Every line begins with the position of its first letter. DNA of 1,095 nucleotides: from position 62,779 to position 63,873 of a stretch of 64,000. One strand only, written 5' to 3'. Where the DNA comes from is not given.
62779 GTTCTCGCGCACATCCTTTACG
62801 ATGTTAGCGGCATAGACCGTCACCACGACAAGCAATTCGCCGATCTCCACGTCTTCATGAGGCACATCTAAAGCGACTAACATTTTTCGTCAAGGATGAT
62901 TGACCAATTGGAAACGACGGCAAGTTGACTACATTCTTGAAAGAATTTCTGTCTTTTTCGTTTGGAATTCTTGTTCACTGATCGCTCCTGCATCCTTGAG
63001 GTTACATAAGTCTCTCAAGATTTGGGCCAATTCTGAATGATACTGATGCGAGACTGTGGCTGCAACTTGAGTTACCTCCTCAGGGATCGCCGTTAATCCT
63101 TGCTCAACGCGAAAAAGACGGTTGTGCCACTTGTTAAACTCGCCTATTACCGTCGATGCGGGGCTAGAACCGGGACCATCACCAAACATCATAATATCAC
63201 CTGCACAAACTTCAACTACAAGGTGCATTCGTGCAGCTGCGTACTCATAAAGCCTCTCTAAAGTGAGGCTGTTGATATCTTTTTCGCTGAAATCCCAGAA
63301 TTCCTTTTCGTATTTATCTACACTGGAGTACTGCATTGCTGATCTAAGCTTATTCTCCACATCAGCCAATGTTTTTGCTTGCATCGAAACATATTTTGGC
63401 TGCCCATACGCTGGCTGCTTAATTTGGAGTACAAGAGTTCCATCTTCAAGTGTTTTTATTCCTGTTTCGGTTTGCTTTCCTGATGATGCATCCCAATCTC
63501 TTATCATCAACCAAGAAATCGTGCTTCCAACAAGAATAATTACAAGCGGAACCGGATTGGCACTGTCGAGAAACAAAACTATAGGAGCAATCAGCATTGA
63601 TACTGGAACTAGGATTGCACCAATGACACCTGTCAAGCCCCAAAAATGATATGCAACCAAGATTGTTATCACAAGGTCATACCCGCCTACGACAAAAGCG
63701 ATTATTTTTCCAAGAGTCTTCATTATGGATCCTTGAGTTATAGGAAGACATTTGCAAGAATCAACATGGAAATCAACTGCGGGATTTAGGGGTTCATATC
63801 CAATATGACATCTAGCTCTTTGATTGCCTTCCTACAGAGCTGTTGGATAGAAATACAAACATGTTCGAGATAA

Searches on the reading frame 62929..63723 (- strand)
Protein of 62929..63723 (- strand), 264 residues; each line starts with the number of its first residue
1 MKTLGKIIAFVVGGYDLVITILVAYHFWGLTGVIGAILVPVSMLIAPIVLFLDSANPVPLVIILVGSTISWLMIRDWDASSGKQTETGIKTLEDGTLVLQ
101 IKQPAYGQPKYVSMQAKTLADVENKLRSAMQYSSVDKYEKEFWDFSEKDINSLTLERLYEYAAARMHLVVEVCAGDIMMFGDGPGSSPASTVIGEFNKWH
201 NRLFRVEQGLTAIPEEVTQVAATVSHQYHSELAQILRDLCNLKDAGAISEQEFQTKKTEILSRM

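Call 106: search_protein_families(library=pfam, proteins=[window:62929-63723:-], max_evalue=0.001)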
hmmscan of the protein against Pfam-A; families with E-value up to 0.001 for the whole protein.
window:62929-63723:- (264 aa): 1 family
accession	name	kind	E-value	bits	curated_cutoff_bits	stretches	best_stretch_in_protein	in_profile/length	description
PF09851.14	SHOCT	-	1.7e-05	24.8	27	1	241-261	8-28/28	Short C-terminal domain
